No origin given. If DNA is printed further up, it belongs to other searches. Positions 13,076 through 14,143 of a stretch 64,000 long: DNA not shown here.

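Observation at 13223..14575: Single polypeptide combining a small-alarmone-hydrolase domain with a nucleoside-kinase-like P-loop domain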

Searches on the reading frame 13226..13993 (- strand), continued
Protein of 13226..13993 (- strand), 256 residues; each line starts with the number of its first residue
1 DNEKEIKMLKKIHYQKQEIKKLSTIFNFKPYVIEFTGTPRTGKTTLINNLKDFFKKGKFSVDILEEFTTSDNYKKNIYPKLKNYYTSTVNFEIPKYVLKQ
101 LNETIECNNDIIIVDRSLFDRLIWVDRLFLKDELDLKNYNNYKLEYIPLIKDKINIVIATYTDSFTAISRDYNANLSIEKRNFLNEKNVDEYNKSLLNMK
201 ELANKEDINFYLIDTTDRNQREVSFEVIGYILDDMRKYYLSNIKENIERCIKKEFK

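Call 77: find_encoding_contigs(protein=P0156, flank=4000, max_places=3)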
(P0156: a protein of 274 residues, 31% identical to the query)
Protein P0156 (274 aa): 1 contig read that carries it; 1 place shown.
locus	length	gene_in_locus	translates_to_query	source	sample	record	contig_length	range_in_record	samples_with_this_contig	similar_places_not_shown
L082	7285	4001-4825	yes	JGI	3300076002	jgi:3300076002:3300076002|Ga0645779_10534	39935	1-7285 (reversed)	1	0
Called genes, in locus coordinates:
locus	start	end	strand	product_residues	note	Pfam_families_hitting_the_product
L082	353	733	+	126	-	PF11734:TilS_C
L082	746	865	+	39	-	-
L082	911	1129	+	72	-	-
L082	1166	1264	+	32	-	-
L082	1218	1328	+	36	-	-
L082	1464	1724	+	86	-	PF00004:AAA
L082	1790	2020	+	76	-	PF17862:AAA_lid_3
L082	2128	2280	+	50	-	PF01434:Peptidase_M41 (weak)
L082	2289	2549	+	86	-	PF01434:Peptidase_M41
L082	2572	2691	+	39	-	-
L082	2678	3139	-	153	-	PF00080:Sod_Cu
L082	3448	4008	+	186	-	PF13328:HD_4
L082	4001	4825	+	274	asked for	PF13521:AAA_28 (faint)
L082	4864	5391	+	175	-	PF22769:DCD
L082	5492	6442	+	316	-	PF09989:DUF2229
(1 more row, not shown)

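Call 78: find_encoding_contigs(protein=P0174, flank=4000, max_places=3)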
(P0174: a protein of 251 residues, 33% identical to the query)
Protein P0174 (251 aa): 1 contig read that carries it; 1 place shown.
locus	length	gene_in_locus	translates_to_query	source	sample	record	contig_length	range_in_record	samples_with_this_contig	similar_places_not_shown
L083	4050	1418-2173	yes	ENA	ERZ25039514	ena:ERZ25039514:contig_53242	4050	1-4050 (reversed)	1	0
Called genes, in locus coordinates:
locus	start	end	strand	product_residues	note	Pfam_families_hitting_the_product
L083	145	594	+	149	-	PF01420:Methylase_S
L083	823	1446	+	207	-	-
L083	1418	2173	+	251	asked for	PF13521:AAA_28 (faint)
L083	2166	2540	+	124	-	-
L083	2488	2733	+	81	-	-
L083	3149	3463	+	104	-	-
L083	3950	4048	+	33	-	?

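Call 79: find_encoding_contigs(protein=P0186, flank=4000, max_places=3)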
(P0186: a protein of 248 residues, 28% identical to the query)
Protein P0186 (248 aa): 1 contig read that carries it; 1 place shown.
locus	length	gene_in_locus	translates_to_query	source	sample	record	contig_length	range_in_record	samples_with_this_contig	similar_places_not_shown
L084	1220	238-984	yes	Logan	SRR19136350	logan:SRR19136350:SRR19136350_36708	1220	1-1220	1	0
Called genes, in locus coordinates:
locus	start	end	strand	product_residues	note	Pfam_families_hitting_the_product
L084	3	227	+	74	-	?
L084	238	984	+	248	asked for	PF13521:AAA_28 (weak)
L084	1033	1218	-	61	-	?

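Call 87: find_encoding_contigs(protein=P0171, flank=3500, max_places=3)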
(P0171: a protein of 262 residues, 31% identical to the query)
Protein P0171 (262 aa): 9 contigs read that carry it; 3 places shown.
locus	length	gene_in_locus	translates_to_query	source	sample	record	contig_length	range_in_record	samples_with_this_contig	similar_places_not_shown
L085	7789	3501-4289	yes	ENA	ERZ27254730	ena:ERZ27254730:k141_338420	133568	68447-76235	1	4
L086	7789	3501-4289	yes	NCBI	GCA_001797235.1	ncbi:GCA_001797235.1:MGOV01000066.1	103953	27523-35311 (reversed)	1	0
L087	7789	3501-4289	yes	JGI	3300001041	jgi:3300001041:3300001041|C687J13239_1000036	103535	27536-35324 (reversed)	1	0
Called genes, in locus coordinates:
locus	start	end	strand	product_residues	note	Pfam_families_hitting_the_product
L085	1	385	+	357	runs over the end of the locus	PF03033:Glyco_transf_28, PF04101:Glyco_tran_28_C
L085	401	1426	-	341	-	PF05067:Mn_catalase (faint), PF13668:Ferritin_2 (faint), PF02915:Rubrerythrin (weak), PF00210:Ferritin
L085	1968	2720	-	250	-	PF01928:CYTH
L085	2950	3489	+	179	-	PF13328:HD_4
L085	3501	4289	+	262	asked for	-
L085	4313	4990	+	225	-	PF00293:NUDIX, PF19368:WHD_AraR, PF21906:WHD_NrtR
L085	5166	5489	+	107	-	PF00085:Thioredoxin, PF00578:AhpC-TSA (faint), PF13098:Thioredoxin_2, PF13905:Thioredoxin_8 (faint), PF13192:Thioredoxin_3 (weak)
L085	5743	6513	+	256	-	PF00106:adh_short, PF13561:adh_short_C2, PF08659:KR (weak)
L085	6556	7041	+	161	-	PF22381:Staph_reg_Sar_Rot (weak), PF12802:MarR_2, PF01047:MarR, PF13463:HTH_27, PF13601:HTH_34 (weak)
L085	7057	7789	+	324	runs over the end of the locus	PF08392:FAE1_CUT1_RppA (faint), PF08545:ACP_syn_III, PF08541:ACP_syn_III_C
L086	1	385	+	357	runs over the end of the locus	PF03033:Glyco_transf_28, PF04101:Glyco_tran_28_C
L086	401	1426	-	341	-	PF05067:Mn_catalase (faint), PF13668:Ferritin_2 (faint), PF02915:Rubrerythrin (weak), PF00210:Ferritin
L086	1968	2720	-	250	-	PF01928:CYTH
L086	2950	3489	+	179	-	PF13328:HD_4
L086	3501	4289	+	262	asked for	-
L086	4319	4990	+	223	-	PF00293:NUDIX, PF19368:WHD_AraR, PF21906:WHD_NrtR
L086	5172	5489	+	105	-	PF00085:Thioredoxin, PF00578:AhpC-TSA (faint), PF13098:Thioredoxin_2, PF13905:Thioredoxin_8 (faint), PF13192:Thioredoxin_3 (weak)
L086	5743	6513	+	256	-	PF00106:adh_short, PF13561:adh_short_C2, PF08659:KR (weak)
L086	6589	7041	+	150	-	PF22381:Staph_reg_Sar_Rot (weak), PF01047:MarR, PF12802:MarR_2, PF13463:HTH_27, PF13601:HTH_34 (weak)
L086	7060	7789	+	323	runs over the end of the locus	PF08392:FAE1_CUT1_RppA (faint), PF08545:ACP_syn_III, PF08541:ACP_syn_III_C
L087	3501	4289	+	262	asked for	-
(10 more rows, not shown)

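Call 88: find_encoding_contigs(protein=P0177, flank=3500, max_places=3)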
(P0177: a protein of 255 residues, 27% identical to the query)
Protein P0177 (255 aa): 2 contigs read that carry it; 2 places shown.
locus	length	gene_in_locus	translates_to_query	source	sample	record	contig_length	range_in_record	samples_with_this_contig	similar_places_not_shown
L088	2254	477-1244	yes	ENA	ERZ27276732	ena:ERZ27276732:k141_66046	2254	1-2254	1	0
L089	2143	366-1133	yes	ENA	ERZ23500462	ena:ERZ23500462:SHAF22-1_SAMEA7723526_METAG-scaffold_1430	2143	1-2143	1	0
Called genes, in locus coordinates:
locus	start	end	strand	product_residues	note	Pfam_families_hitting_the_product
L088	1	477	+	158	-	?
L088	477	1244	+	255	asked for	PF13521:AAA_28 (weak)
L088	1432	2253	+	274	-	?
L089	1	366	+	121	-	?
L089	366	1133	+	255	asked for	PF13521:AAA_28 (weak)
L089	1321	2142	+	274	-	?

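Call 89: find_encoding_contigs(protein=P0220, flank=3500, max_places=3)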
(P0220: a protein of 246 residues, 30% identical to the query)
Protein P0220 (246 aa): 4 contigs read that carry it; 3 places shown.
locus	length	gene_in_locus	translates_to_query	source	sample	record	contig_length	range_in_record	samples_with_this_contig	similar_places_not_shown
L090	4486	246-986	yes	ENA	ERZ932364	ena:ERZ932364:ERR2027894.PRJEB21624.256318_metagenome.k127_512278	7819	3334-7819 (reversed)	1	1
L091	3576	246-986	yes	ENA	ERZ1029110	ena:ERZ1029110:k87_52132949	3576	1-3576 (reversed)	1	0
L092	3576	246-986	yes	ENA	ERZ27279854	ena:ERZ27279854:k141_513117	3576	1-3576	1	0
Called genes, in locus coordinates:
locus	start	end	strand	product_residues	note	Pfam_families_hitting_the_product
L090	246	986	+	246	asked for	-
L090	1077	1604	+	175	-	PF18936:DUF5684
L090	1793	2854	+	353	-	PF10688:Imp-YgjV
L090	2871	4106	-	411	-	-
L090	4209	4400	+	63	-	-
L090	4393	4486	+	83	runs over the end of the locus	PF07875:Coat_F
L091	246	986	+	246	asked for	-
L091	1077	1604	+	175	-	PF18936:DUF5684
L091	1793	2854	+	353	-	PF10688:Imp-YgjV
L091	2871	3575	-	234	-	?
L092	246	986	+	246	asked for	-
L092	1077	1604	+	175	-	PF18936:DUF5684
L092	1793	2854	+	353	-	PF10688:Imp-YgjV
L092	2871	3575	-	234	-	?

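Call 93: search_protein_families(library=pfam, proteins=[L074:5681-6145:+, L075:1535-1990:+, L086:1968-2720:-, L086:4319-4990:+], max_evalue=0.01)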
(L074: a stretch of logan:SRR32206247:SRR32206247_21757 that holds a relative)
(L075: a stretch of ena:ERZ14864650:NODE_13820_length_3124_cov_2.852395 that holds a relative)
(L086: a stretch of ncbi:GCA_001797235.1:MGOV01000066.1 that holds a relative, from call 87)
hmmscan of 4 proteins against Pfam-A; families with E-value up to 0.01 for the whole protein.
L074:5681-6145:+ (154 aa): 1 family
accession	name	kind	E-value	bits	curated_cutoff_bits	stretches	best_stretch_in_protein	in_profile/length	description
PF06941.18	NT5C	-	0.00057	20.2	24.8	1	37-96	63-122/180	5' nucleotidase, deoxy (Pyrimidine), cytosolic type C protein (NT5C)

L075:1535-1990:+ (151 aa): 4 families
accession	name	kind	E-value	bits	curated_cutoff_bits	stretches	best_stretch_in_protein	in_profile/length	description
PF25109.1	HAD_PNKP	-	0.00013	22.6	27.6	1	16-132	4-126/143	Polynucleotide kinase PNKP phosphatase domain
PF06941.18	NT5C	-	0.0015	18.9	24.8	0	35-95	63-123/180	5' nucleotidase, deoxy (Pyrimidine), cytosolic type C protein (NT5C)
PF00702.32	Hydrolase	-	0.0023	18.8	26.4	0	16-137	4-113/191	haloacid dehalogenase-like hydrolase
PF18143.6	HAD_SAK_2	-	0.0097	16.7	27.5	0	16-129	2-114/139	HAD domain in Swiss Army Knife RNA repair proteins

L086:1968-2720:- (250 aa): 1 family
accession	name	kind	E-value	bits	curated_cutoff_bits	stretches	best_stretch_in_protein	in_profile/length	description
PF01928.26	CYTH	-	2.7e-10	40.8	23.2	1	39-176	10-149/179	CYTH domain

L086:4319-4990:+ (223 aa): 3 families
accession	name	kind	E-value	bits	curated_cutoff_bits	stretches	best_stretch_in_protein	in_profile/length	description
PF21906.2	NrtR_WHD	-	8.4e-23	80.7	27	1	155-212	4-61/61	NrtR DNA-binding winged helix domain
PF00293.34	NUDIX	-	7.9e-15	55.5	21.1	1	12-131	3-123/134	NUDIX domain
PF19368.5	AraR_C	-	4.4e-09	36.9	23.8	1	149-216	2-70/82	AraR C-terminal winged HTH domain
